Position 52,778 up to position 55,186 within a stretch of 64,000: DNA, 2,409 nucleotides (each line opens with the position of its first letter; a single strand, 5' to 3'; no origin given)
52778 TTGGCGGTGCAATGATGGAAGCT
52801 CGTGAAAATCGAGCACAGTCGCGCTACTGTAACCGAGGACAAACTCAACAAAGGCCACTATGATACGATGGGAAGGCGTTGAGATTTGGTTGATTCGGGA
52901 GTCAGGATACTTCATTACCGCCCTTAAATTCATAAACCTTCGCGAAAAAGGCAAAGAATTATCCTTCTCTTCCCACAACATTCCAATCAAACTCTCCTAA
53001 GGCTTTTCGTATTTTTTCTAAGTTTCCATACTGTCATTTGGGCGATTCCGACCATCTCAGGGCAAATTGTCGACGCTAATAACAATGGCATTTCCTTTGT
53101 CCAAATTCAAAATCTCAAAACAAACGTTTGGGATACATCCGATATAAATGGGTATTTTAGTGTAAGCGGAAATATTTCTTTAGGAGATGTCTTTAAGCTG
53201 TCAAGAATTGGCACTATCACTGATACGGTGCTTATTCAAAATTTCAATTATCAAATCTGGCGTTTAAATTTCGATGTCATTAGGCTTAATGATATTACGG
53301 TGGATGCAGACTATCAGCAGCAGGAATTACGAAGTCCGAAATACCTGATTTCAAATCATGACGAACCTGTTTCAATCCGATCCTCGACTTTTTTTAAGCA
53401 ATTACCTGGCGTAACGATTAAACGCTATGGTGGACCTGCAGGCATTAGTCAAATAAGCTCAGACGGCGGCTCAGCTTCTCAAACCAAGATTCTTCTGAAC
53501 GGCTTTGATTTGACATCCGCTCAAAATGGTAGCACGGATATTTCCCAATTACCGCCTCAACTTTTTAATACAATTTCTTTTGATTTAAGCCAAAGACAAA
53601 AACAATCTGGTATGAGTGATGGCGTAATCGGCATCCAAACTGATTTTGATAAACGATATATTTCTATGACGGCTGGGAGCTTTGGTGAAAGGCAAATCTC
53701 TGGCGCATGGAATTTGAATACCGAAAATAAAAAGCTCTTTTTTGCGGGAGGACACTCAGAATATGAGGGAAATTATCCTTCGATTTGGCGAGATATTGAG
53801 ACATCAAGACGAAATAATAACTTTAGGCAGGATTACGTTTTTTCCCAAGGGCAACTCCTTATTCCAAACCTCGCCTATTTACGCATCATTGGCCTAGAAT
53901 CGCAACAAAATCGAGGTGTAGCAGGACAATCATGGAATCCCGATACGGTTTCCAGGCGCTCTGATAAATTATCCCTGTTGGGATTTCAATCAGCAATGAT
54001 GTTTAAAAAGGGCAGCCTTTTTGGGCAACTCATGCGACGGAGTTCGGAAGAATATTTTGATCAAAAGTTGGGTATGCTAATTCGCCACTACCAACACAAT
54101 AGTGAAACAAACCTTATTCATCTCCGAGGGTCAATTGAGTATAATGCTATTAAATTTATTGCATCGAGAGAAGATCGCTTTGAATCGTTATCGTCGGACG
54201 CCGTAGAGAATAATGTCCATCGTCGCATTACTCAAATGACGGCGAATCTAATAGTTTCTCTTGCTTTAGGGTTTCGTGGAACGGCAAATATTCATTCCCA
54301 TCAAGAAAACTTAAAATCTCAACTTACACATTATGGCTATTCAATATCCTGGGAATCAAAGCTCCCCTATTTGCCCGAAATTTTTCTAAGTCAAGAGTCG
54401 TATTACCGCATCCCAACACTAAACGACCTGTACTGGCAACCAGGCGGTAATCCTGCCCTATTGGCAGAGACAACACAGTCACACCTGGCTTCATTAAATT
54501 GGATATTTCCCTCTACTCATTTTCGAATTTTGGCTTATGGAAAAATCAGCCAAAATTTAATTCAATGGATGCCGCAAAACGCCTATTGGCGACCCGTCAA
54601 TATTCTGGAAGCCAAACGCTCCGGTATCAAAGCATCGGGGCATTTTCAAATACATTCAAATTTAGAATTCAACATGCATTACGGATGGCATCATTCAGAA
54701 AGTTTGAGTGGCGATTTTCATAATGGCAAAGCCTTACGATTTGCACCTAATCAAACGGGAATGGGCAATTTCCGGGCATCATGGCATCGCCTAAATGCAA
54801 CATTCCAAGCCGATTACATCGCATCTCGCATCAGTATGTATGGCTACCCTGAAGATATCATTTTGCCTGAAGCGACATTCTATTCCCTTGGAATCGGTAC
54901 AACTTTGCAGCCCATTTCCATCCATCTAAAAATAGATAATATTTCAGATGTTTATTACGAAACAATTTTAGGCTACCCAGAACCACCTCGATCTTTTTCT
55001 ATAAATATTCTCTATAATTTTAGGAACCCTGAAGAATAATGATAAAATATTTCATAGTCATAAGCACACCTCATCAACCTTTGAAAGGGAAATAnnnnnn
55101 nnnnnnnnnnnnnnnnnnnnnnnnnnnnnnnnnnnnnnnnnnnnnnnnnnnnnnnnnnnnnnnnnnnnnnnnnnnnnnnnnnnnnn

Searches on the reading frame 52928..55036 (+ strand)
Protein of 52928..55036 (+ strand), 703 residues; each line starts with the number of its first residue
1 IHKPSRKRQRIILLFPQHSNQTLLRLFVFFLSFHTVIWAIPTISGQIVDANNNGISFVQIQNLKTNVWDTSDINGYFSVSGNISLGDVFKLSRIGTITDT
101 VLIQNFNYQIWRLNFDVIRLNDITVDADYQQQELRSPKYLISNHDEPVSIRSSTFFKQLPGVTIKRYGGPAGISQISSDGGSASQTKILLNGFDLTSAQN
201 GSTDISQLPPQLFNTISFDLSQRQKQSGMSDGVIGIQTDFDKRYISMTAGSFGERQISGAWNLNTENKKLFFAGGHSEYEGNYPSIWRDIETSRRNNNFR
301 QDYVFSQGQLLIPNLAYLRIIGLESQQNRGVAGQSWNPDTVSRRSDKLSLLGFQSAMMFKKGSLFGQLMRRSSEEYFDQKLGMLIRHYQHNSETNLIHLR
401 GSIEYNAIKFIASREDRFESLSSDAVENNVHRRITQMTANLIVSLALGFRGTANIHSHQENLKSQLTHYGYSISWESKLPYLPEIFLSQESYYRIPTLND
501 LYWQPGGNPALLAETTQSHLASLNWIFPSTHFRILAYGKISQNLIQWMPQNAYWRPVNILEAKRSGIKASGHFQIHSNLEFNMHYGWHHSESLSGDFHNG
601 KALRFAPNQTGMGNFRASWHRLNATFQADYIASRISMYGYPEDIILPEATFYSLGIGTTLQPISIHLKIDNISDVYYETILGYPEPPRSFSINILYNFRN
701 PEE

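Call 10: search_protein_families(library=pfam, proteins=[window:53228-55036:+], max_evalue=0.01)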
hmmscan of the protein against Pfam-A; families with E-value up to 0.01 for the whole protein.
window:53228-55036:+ (603 aa): 1 family
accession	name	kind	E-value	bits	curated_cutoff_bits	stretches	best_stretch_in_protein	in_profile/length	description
PF07715.20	Plug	-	1.6e-06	29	23.9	1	55-117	28-89/107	TonB-dependent Receptor Plug Domain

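Call 13: search_solved_structures(query=window:52928-55036:+, max_evalue=0.01)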
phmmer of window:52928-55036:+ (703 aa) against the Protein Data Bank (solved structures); distinct sequences matched with E-value up to 0.01: 10.
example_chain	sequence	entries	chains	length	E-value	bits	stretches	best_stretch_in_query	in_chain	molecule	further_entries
8bmx_C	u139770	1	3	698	3.5e-10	42.2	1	491-693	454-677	Putative TonB-linked outer membrane receptor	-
8p97_A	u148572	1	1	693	5.3e-10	41.6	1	492-691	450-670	TonB-dependent receptor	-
8p98_A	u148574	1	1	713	5.8e-10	41.5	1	492-691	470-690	Vitamin B12 transporter BtuB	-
8blw_A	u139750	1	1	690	9.2e-09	37.5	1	119-222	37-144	Vitamin B12 transporter BtuB1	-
1nqf_A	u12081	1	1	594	1e-08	37.3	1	152-250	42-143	Vitamin B12 receptor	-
3rgn_A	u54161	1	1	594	1.7e-08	36.6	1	152-250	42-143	Vitamin B12 transporter BtuB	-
3rgm_A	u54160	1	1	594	3.2e-08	35.7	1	152-250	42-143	Vitamin B12 transporter BtuB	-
1nqe_A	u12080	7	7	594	3.4e-08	35.6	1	152-250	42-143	Vitamin B12 receptor | Vitamin B12 transporter btuB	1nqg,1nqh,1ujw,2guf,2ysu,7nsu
2gsk_A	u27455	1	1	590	3.4e-08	35.6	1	152-250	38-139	Vitamin B12 transporter btuB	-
3m8b_A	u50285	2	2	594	4.1e-08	35.4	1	153-250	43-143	Vitamin B12 transporter btuB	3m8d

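Call 15: find_homologous_proteins(query=window:52928-55036:+, max_evalue=0.00001)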
Query window:52928-55036:+ (703 aa): 5 proteins with E <= 0.00001 among 8000 candidates.
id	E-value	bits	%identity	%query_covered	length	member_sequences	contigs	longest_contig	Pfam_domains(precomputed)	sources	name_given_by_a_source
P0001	0.0e+0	1380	100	86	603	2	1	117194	PF07715.21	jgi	jgi:vitamin B12 transporter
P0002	1.1e-61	227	29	96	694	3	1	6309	PF13715.13,PF13620.13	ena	-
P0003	4.7e-12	63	25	30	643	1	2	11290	PF07715.21,PF00593.31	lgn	-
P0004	1.1e-7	49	29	28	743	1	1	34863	PF13715.13,PF07715.21,PF13620.13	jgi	jgi:outer membrane cobalamin receptor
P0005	2.8e-7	48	27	29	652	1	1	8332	PF07715.21,PF00593.31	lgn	-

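Call 16: find_related_loci(query=window:52928-55036:+, collection=genome_contigs, flank=4000)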
Query window:52928-55036:+ (703 aa) in genome_contigs; peptide patterns used: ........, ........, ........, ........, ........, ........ (x = any residue, [..] = any of these).
20 stretches matched a pattern, but none encodes a relative of the query by tblastn (E <= 1e-3).

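Call 18: find_encoding_contigs(protein=P0002, flank=6000, max_places=5)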
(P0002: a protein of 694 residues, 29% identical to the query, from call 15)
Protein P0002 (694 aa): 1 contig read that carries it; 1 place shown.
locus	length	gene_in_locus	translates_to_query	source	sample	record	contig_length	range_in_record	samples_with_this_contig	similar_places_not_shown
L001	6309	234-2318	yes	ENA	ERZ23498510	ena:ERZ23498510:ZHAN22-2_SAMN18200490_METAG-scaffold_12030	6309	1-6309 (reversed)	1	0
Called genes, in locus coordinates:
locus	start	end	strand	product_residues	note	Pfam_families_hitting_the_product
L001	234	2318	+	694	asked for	PF13620:CarboxypepD_reg (faint), PF13715:CarbopepD_reg_2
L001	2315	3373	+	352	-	-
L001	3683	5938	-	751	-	PF00390:malic, PF03949:Malic_M, PF01515:PTA_PTB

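Call 19: find_encoding_contigs(protein=P0004, flank=4000, max_places=3)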
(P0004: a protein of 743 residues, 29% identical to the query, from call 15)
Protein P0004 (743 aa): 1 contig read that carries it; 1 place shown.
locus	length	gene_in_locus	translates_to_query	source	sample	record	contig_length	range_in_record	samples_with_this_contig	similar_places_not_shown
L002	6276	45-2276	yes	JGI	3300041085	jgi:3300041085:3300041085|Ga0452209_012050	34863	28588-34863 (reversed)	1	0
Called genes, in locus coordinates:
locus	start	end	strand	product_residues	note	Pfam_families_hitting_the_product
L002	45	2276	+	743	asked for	PF13620:CarboxypepD_reg, PF13715:CarbopepD_reg_2, PF07715:Plug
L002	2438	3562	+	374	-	PF02463:SMC_N (weak), PF13175:AAA_15, PF13304:AAA_21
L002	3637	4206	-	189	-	PF01196:Ribosomal_L17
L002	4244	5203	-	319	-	PF01193:RNA_pol_L, PF01000:RNA_pol_A_bac, PF03118:RNA_pol_A_CTD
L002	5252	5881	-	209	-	PF00163:Ribosomal_S4, PF01479:S4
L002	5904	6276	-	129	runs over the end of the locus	PF00411:Ribosomal_S11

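Call 22: search_protein_families(library=pfam, proteins=[window:52928-55036:+, L001:2315-3370:+], max_evalue=0.01)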
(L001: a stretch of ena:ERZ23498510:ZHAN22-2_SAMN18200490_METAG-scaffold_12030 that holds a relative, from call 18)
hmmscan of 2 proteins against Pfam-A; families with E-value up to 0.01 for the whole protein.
window:52928-55036:+ (703 aa): 2 families
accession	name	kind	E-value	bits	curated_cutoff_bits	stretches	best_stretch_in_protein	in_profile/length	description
PF07715.20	Plug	-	1.8e-06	28.9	23.9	1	155-217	28-89/107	TonB-dependent Receptor Plug Domain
PF13715.12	CarbopepD_reg_2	-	0.00062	20.2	32.2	1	43-99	1-58/88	CarboxypepD_reg-like domain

L001:2315-3370:+ (352 aa): 1 family
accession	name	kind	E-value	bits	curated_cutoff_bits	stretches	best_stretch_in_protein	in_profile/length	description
PF16819.11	DUF5074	-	0.0082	15.7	27.2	0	39-102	4-64/353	Domain of unknown function (DUF5074)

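Call 24: find_related_loci(query=A1, collection=metagenome_contigs, flank=3000)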
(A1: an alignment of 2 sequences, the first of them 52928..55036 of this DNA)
Query A1 (703 aa) in metagenome_contigs; peptide patterns used: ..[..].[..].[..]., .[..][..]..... (x = any residue, [..] = any of these).
600 stretches matched a pattern (row limit reached: there are more); 514 encode a relative of the query (tblastn E <= 1e-3); the best 80 are kept; 80 distinct loci.
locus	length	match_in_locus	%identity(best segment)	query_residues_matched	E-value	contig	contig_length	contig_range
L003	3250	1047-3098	31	21-697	1e-90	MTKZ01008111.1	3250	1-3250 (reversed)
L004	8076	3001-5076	31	6-699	1e-84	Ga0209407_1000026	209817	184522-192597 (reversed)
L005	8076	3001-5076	31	6-699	1e-84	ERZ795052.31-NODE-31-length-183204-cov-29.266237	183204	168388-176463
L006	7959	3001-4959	30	43-693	5e-82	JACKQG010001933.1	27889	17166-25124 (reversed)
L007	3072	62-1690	35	159-696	3e-83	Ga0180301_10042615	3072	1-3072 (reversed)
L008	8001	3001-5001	29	38-699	6e-81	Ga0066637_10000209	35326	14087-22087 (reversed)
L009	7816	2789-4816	28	35-699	6e-75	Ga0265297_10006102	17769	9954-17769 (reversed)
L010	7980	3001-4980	29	22-699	8e-65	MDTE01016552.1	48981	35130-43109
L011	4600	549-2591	29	22-700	5e-65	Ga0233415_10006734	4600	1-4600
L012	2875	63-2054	31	36-699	6e-66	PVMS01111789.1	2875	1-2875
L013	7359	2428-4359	29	36-696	2e-64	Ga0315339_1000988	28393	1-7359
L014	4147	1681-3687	27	15-700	7e-64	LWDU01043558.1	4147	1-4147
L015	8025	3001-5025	30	28-699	3e-78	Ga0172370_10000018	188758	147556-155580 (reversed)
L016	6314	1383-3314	29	44-702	4e-63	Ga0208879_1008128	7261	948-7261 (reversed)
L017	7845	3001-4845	28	65-696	1e-61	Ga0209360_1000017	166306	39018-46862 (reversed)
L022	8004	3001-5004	29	30-697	2e-54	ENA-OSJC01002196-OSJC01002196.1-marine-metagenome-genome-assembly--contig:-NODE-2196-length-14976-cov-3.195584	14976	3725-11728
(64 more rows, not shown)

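Call 25: find_related_loci(query=A1, collection=genome_contigs, flank=3000)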
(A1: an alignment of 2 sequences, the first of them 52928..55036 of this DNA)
Query A1 (703 aa) in genome_contigs; peptide patterns used: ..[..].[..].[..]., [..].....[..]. (x = any residue, [..] = any of these).
599 stretches matched a pattern (row limit reached: there are more); 530 encode a relative of the query (tblastn E <= 1e-3); the best 80 are kept; 80 distinct loci.
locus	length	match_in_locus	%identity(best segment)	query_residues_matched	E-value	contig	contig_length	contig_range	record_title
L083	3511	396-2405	32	38-698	9e-94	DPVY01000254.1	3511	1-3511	MAG TPA_asm: Candidatus Neomarinimicrobiota bacterium isolate UBA9312 contig_21720, whole genome shotgun sequence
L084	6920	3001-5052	31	21-697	2e-88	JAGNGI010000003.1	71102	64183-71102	MAG: Candidatus Neomarinimicrobiota bacterium isolate Go_SlDig_bin_199 Go_SlDig_888_length_71102_cov_136.017978, whole g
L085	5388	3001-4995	34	45-701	9e-87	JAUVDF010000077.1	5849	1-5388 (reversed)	MAG: Candidatus Neomarinimicrobiota bacterium isolate CSMAG_290 CSMAG_290_k141_2229204_length_5849_cov_8.5641, whole gen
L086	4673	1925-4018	30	2-703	3e-86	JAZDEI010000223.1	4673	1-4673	MAG: Candidatus Neomarinimicrobiota bacterium isolate MEGAHIT-group-0.133 k141_16325863, whole genome shotgun sequence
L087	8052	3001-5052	31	23-699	2e-85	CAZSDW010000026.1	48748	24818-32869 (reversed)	MAG TPA_asm: uncultured bacterium isolate SRP214966_co4_6 genome assembly, contig: NODE_405_length_48748_cov_6.448504, w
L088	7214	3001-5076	31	17-698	1e-84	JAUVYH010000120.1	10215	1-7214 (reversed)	MAG: Candidatus Neomarinimicrobiota bacterium isolate CSMAG_1237 CSMAG_1237_k141_1861554_length_10215_cov_6.9869, whole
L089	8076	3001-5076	31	6-699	1e-84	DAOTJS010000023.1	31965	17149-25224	MAG TPA_asm: Candidatus Neomarinimicrobiota bacterium isolate AMR_MDS_2993 NODE_1667_length_31965_cov_28.930022, whole g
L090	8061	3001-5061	32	21-696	6e-82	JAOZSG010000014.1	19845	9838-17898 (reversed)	MAG: Candidatus Neomarinimicrobiota bacterium isolate GMC6.metabat2.126 GMC6_2117_length_19845_cov_8.179485, whole genom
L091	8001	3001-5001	33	41-698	7e-88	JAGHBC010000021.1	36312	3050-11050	MAG: Candidatus Neomarinimicrobiota bacterium isolate AUK246 PB_MBMC_200_c_000000000057, whole genome shotgun sequence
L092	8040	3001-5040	30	29-700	9e-79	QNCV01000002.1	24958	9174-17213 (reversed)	MAG: Candidatus Neomarinimicrobiota bacterium isolate B118_G9 B118_Guay9_scaffold_00882, whole genome shotgun sequence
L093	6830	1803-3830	29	35-699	2e-77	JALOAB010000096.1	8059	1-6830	MAG: Candidatus Neomarinimicrobiota bacterium isolate SO_2017_LW2 bin 134 scaffold_19211_c1_LW138R_2017, whole genome sh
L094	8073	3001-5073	32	5-698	6e-85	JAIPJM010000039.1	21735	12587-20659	MAG: Candidatus Neomarinimicrobiota bacterium isolate Tobar14m-G35 Tobar14m-C1506, whole genome shotgun sequence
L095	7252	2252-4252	30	39-700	1e-75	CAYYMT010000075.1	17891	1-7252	MAG TPA_asm: uncultured bacterium isolate SRP332253_co1_229 genome assembly, contig: NODE_5108_length_17891_cov_6.397455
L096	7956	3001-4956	31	43-692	1e-82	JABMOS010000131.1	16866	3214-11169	MAG: Candidatus Neomarinimicrobiota bacterium isolate bin.81 k141_6430972, whole genome shotgun sequence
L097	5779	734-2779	28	22-700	1e-65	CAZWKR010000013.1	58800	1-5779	MAG TPA_asm: uncultured bacterium isolate SRP167671_co2_138 genome assembly, contig: NODE_648_length_58800_cov_26.562737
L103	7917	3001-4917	27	55-696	6e-44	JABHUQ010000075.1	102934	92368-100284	MAG: Candidatus Neomarinimicrobiota bacterium isolate SI039_bin89 k141_1530470, whole genome shotgun sequence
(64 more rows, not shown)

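Call 32: find_encoding_contigs(protein=P0001, flank=1500, max_places=6)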
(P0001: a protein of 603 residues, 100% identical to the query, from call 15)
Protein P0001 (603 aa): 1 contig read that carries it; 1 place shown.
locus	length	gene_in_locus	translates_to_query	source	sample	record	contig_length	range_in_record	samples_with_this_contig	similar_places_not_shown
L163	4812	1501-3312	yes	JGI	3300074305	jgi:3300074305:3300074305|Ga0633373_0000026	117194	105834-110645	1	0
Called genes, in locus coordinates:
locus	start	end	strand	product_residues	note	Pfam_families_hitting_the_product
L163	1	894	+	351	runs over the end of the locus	PF00924:MS_channel_2nd, PF21082:MS_channel_3rd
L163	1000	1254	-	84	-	-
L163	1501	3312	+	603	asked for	PF07715:Plug (weak)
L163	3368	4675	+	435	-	PF18962:Por_Secre_tail, PF13860:FlgD_ig (weak)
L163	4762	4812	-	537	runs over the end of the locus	-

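Call 48: search_protein_families(library=pfam, proteins=[L004:5083-6408:+, L006:5002-6327:+, L015:5042-6355:+, L022:5024-6316:+, L087:5079-6389:+, L092:5067-6374:+, L095:4270-5562:+, L103:4944-6239:+, L017:4872-5909:+, L091:5027-6073:+], max_evalue=0.001)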
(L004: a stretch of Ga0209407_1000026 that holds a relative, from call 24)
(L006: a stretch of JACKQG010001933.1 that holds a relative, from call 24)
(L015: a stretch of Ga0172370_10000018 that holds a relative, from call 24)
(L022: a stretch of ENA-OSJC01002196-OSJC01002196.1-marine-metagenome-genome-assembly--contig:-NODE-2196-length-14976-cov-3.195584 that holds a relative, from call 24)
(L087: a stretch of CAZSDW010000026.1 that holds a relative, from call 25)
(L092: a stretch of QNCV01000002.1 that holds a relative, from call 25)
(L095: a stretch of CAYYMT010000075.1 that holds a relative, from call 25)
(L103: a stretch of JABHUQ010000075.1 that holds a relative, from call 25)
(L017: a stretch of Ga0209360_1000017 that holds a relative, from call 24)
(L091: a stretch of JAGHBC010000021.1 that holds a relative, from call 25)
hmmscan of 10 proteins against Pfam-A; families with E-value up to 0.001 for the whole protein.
L004:5083-6408:+ (442 aa): 3 families
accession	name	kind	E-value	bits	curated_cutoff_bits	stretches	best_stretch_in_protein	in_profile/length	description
PF13860.13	FlgD_ig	-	2.6e-07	31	27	1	379-427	25-73/79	FlgD Ig-like domain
PF16819.11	DUF5074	-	3.8e-05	23.3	27.2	1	27-145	3-134/353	Domain of unknown function (DUF5074)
PF18962.6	Por_Secre_tail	-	0.00018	22.2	27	1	359-438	2-73/75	Secretion system C-terminal sorting domain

L006:5002-6327:+ (442 aa): 4 families
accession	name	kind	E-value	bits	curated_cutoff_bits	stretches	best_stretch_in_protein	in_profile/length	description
PF13860.13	FlgD_ig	-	1.1e-06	29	27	1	374-425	20-71/79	FlgD Ig-like domain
PF18962.6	Por_Secre_tail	-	7.7e-05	23.3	27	1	359-435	2-70/75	Secretion system C-terminal sorting domain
PF13585.12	CHU_C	-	0.00027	21.5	27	1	373-433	23-76/86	CHU_C Type IX secretion signal domain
PF16819.11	DUF5074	-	0.00056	19.5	27.2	0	26-81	3-58/353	Domain of unknown function (DUF5074)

L015:5042-6355:+ (438 aa): 4 families
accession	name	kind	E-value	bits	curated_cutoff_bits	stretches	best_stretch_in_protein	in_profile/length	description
PF13860.13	FlgD_ig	-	5.4e-06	26.7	27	1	371-423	21-73/79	FlgD Ig-like domain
PF16819.11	DUF5074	-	7.3e-06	25.7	27.2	1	23-82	3-63/353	Domain of unknown function (DUF5074)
PF18962.6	Por_Secre_tail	-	8.5e-05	23.2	27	1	355-434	2-73/75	Secretion system C-terminal sorting domain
PF13585.12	CHU_C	-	0.00023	21.7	27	1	369-434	23-81/86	CHU_C Type IX secretion signal domain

L022:5024-6316:+ (431 aa): 2 families
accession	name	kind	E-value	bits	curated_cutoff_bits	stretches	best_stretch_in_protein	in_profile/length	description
PF18962.6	Por_Secre_tail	-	1.7e-09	38.2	27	1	353-427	2-73/75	Secretion system C-terminal sorting domain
PF16819.11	DUF5074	-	6e-07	29.3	27.2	1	25-82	4-61/353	Domain of unknown function (DUF5074)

L087:5079-6389:+ (437 aa): 2 families
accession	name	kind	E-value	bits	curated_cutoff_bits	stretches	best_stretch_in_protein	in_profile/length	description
PF13860.13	FlgD_ig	-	2.4e-07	31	27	1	369-423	20-74/79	FlgD Ig-like domain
PF18962.6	Por_Secre_tail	-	6.2e-05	23.6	27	1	354-432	2-72/75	Secretion system C-terminal sorting domain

L092:5067-6374:+ (436 aa): 4 families
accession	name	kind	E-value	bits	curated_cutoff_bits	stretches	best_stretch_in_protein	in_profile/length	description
PF13860.13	FlgD_ig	-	3.5e-07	30.5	27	1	372-421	24-73/79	FlgD Ig-like domain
PF18962.6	Por_Secre_tail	-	1.9e-05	25.3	27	1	353-428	2-69/75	Secretion system C-terminal sorting domain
PF16819.11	DUF5074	-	0.00013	21.6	27.2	0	21-82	3-64/353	Domain of unknown function (DUF5074)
PF13585.12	CHU_C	-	0.00024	21.6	27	0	368-429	24-78/86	CHU_C Type IX secretion signal domain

L095:4270-5562:+ (431 aa): 3 families
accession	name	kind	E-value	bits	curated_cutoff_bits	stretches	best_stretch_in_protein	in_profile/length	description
PF13860.13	FlgD_ig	-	1.5e-08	34.9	27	1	358-415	14-72/79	FlgD Ig-like domain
PF18962.6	Por_Secre_tail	-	6.6e-07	30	27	1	348-428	2-74/75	Secretion system C-terminal sorting domain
PF13585.12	CHU_C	-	2e-05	25.1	27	1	358-419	20-73/86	CHU_C Type IX secretion signal domain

L103:4944-6239:+ (432 aa): 2 families
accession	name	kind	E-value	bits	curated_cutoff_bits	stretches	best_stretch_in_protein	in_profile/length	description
PF18962.6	Por_Secre_tail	-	2.1e-09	38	27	1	353-428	2-73/75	Secretion system C-terminal sorting domain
PF16819.11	DUF5074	-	4e-08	33.1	27.2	0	21-80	3-61/353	Domain of unknown function (DUF5074)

L017:4872-5909:+ (346 aa): 1 family
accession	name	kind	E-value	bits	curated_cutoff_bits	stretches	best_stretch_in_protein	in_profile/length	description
PF16819.11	DUF5074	-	6.8e-10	39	27.2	1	35-155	3-134/353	Domain of unknown function (DUF5074)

L091:5027-6073:+ (349 aa): 1 family
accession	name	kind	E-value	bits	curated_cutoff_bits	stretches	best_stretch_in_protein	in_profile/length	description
PF16819.11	DUF5074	-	1.4e-05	24.8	27.2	1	39-99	4-64/353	Domain of unknown function (DUF5074)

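Call 63: find_encoding_contigs(protein=P0006, flank=1200, max_places=10)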
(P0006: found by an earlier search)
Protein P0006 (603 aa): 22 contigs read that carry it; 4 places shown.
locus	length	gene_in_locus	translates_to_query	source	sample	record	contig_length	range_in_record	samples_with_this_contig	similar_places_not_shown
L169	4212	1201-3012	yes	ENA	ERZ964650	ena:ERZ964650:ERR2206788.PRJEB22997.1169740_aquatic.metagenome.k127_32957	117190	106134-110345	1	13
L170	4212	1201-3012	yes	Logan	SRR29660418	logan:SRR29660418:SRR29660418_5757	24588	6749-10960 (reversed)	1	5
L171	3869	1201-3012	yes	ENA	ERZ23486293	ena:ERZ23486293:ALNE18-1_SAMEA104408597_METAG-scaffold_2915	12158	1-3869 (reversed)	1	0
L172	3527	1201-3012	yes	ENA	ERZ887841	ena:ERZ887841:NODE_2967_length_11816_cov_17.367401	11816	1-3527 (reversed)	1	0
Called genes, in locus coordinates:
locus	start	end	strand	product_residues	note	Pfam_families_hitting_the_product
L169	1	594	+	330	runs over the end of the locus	PF00924:MS_channel_2nd, PF21082:MS_channel_3rd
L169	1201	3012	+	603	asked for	PF07715:Plug (weak)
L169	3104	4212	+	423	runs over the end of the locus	PF18962:Por_Secre_tail, PF13860:FlgD_ig (weak)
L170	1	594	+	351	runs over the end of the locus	PF00924:MS_channel_2nd, PF21082:MS_channel_3rd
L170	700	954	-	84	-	-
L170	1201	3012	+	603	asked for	PF07715:Plug (weak)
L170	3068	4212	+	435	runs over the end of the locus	PF18962:Por_Secre_tail, PF13860:FlgD_ig (weak)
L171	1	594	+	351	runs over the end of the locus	PF00924:MS_channel_2nd, PF21082:MS_channel_3rd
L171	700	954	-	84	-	-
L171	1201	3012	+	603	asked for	PF07715:Plug (weak)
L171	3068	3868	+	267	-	?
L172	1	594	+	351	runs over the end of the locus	PF00924:MS_channel_2nd, PF21082:MS_channel_3rd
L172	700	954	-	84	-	-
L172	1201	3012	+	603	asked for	PF07715:Plug (weak)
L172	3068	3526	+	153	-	?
